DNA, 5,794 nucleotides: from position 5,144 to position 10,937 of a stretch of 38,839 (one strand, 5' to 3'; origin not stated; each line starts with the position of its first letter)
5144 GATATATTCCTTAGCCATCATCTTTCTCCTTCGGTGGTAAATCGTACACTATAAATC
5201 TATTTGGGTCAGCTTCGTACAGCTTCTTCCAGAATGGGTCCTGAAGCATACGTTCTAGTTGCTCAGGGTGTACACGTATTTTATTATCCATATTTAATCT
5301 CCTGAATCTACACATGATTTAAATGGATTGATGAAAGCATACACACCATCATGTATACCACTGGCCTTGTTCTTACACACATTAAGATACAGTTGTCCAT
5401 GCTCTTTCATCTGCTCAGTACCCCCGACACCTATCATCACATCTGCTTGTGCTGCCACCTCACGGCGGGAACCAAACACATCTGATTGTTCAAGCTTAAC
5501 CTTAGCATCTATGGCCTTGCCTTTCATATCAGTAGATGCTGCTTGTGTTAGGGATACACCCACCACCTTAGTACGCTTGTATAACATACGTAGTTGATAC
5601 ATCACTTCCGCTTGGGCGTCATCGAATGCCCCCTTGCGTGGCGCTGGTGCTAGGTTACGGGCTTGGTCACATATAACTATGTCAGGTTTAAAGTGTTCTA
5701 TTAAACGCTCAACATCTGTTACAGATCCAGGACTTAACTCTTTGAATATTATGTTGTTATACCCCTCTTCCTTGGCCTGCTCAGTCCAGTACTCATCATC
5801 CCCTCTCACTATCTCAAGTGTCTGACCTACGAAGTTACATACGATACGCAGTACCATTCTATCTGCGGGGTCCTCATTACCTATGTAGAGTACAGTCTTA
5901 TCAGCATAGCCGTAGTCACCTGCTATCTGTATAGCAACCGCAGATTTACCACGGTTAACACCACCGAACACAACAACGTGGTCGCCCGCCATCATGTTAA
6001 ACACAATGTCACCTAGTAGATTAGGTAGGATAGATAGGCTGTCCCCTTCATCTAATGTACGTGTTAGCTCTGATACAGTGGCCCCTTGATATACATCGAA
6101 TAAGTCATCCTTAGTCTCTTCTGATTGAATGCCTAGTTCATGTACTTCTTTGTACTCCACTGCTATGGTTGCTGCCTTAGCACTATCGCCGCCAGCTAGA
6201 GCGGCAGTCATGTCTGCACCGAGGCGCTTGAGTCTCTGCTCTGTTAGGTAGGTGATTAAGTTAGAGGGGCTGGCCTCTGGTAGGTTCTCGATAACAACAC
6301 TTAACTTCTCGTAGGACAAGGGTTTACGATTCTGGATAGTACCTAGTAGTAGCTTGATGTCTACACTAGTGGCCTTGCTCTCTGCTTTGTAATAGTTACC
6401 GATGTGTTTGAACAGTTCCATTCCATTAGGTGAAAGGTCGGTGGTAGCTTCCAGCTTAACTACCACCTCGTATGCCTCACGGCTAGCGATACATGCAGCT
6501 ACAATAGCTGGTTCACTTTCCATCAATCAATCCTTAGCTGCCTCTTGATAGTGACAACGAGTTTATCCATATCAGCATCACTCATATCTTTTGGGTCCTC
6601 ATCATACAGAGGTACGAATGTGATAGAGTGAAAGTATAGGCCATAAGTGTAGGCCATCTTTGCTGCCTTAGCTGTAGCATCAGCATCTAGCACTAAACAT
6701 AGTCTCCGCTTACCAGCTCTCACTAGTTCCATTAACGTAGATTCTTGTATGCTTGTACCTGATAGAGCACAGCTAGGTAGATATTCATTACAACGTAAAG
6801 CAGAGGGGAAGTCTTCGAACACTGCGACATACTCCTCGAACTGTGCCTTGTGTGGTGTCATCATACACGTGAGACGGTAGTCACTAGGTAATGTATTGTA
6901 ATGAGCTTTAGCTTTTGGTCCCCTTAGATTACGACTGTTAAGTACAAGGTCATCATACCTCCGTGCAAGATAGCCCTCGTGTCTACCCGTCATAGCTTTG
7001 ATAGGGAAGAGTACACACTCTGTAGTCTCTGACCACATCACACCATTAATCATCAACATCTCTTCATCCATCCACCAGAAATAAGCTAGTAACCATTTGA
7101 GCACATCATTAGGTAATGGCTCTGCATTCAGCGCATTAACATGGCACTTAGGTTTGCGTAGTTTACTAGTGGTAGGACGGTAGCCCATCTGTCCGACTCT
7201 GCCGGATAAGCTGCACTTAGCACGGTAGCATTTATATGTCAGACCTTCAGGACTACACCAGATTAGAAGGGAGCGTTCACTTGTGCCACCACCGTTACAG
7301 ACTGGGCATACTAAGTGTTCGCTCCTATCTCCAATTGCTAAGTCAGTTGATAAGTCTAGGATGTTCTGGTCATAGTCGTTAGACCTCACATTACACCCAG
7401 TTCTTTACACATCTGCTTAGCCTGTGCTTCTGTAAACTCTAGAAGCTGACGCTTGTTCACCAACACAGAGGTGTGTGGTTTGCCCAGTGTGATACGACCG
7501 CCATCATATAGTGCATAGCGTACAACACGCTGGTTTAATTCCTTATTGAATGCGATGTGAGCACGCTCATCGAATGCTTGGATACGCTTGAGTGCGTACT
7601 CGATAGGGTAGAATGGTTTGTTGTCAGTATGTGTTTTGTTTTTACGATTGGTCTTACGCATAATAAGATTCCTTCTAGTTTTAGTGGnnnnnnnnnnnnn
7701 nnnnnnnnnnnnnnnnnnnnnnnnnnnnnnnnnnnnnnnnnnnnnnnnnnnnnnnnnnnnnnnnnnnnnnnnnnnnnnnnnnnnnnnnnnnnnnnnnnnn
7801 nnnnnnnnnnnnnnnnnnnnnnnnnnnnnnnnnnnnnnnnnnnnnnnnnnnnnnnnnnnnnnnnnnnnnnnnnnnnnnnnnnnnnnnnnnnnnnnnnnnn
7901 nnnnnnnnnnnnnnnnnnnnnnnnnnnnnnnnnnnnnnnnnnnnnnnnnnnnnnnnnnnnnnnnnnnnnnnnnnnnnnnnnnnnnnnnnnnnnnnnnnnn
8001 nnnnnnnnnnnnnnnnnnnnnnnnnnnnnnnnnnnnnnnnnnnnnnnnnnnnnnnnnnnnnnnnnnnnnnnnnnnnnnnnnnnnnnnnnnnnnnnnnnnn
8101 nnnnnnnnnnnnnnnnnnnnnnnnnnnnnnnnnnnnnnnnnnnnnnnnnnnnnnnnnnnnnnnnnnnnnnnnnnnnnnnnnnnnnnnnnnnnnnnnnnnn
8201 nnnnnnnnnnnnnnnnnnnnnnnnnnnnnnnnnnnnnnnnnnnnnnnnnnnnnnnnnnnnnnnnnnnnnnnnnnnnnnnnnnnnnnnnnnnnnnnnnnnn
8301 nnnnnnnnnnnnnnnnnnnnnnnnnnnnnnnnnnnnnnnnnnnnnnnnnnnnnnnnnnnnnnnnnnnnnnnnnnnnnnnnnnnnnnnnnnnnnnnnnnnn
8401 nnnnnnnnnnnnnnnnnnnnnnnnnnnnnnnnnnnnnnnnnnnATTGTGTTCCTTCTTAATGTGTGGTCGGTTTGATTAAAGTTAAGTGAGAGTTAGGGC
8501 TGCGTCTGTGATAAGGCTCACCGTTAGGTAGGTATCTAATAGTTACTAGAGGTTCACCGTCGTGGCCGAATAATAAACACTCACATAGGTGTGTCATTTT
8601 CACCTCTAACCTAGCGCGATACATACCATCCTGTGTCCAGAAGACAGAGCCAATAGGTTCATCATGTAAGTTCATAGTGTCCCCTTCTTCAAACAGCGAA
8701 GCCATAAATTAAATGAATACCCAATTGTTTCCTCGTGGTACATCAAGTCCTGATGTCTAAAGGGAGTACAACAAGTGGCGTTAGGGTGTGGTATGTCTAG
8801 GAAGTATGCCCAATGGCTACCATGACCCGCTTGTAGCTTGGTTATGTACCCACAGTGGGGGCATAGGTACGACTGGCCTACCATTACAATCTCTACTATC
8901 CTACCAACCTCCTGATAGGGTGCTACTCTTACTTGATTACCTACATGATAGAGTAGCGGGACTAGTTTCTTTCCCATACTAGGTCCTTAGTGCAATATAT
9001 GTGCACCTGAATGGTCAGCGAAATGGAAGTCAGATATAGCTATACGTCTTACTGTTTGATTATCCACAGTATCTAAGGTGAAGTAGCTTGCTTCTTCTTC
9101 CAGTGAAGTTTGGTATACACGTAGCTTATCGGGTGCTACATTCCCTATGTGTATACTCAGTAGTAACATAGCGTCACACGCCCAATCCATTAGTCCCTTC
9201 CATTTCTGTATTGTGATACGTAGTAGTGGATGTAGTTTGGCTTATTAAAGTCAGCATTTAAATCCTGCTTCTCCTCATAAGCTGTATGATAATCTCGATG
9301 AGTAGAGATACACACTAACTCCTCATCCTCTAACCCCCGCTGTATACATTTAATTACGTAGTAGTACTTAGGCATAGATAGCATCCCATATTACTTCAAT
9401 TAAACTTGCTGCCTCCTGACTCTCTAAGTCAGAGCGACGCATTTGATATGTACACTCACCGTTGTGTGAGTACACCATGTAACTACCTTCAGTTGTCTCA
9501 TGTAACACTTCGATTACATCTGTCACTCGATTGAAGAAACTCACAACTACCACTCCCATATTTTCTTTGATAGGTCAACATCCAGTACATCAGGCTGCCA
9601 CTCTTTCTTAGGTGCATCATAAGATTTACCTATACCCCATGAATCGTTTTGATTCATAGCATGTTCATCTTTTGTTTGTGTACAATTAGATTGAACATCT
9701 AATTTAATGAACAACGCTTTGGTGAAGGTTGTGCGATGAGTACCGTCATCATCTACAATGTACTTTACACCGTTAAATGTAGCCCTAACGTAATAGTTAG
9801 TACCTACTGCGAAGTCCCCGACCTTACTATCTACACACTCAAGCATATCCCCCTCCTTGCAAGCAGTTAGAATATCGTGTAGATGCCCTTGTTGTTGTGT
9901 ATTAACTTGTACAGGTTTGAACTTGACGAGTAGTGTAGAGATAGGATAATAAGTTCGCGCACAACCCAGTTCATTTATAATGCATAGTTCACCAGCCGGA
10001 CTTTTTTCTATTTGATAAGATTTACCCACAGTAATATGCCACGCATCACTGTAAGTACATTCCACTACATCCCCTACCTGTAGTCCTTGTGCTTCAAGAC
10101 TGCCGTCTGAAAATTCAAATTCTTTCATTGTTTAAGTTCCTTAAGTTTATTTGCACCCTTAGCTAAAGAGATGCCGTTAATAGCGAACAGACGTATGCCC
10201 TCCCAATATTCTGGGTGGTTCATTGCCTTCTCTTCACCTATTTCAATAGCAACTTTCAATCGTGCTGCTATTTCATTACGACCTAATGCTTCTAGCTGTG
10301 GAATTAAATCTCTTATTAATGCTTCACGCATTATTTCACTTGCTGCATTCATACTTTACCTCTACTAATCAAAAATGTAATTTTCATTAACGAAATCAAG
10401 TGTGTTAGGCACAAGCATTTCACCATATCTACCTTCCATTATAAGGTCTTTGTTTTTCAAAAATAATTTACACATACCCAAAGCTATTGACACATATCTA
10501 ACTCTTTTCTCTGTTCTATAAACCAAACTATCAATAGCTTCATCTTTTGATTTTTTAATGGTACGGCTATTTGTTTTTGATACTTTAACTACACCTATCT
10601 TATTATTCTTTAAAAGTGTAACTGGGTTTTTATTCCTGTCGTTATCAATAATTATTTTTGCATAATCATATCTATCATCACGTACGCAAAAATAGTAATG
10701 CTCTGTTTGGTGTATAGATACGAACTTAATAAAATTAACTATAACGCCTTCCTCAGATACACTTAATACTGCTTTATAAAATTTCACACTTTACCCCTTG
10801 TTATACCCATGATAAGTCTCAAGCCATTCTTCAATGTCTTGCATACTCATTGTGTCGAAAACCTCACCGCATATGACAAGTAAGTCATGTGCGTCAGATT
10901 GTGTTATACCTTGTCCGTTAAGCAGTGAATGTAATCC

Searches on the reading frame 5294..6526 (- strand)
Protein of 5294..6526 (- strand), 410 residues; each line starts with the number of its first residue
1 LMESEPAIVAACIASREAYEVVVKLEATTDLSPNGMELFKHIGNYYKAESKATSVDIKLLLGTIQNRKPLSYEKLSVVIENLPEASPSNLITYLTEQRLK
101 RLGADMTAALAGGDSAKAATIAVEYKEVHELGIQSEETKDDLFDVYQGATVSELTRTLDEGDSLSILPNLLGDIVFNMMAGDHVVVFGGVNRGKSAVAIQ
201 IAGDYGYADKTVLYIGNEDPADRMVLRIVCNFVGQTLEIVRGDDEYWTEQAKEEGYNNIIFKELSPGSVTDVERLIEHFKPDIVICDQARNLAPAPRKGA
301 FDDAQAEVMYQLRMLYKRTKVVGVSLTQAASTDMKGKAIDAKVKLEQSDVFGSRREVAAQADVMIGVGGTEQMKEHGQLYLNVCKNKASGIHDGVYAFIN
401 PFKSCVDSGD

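Call 39: search_protein_families(library=phrogs, proteins=[window:5294-6526:-], max_evalue=0.001)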
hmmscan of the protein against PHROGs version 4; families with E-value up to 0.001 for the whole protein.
window:5294-6526:- (410 aa): 3 families
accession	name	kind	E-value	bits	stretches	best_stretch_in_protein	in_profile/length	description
phrog_19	-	DNA, RNA and nucleotide metabolism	3.4e-40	139.5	1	1-393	160-565/621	DnaB-like replicative helicase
phrog_239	-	DNA, RNA and nucleotide metabolism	8.3e-08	32.6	1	173-398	350-588/801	DNA primase/helicase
phrog_243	-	DNA, RNA and nucleotide metabolism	5.6e-07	29.8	1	161-388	15-243/273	DnaB-like replicative helicase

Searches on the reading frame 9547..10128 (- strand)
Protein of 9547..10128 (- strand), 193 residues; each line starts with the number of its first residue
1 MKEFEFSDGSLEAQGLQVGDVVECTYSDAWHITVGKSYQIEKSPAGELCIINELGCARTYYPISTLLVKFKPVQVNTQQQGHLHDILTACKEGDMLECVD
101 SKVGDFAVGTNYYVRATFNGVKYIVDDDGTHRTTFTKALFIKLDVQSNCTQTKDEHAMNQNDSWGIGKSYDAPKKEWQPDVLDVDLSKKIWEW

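Call 9: search_protein_families(library=phrogs, proteins=[window:9547-10128:-], max_evalue=0.01)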
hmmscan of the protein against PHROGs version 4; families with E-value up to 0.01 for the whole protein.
window:9547-10128:- (193 aa): 5 families
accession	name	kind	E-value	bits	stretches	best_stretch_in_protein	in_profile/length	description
phrog_4927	-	unknown function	7.1e-06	27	0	17-46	6-37/73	-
phrog_14592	-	head and packaging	4.6e-05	24.8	1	100-140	11-52/116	virion structural protein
phrog_3523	-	unknown function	0.00011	22.7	1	23-113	147-233/315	-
phrog_23690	-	unknown function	0.0026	18.4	0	96-162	9-82/209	-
phrog_9122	-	unknown function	0.0089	16.9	0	23-48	4-29/64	-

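Call 71: search_protein_families(library=pfam, proteins=[window:9547-10128:-], max_evalue=0.05)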
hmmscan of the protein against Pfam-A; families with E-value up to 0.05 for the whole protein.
window:9547-10128:- (193 aa): 2 families
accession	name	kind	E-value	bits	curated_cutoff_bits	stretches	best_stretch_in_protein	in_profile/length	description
PF23896.1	DUF7244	-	0.0043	17.5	27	0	97-131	5-41/57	Domain of unknown function (DUF7244)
PF19586.5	DUF6093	-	0.0077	17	27.9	0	12-46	73-106/117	Family of unknown function (DUF6093)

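Call 91: search_solved_structures(query=window:9547-10128:-, max_evalue=1)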
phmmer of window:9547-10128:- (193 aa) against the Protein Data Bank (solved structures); distinct sequences matched with E-value up to 1: 3.
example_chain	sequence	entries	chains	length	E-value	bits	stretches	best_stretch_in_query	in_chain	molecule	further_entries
8pfh_B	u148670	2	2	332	0.058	16.2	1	113-177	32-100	Cell division control protein 3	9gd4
8fwp_B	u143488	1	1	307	0.2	14.4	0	124-177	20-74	Cell division control protein 3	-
8sgd_B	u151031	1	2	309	0.2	14.4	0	124-177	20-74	CDC3 isoform 1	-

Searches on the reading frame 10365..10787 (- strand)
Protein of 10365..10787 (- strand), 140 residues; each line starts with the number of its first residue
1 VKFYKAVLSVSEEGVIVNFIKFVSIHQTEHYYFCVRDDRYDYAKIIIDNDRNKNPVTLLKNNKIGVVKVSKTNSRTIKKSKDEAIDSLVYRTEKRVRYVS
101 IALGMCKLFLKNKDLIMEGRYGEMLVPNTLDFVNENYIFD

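Call 9: search_protein_families(library=phrogs, proteins=[window:10365-10787:-], max_evalue=0.01)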
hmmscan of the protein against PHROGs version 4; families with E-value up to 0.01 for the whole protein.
window:10365-10787:- (140 aa): 1 family
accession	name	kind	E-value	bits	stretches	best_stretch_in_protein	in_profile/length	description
phrog_1636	-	unknown function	0.00024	22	1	3-96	22-113/156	-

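Call 69: find_related_loci(query=window:10365-10787:-, collection=viral_contigs, flank=5000)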
Query window:10365-10787:- (140 aa) in viral_contigs; peptide patterns used: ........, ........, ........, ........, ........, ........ (x = any residue, [..] = any of these).
19 stretches matched a pattern, but none encodes a relative of the query by tblastn (E <= 1e-3).

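Call 71: search_protein_families(library=pfam, proteins=[window:10365-10787:-], max_evalue=0.05)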
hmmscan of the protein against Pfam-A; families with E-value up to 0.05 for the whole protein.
window:10365-10787:- (140 aa): 0 families
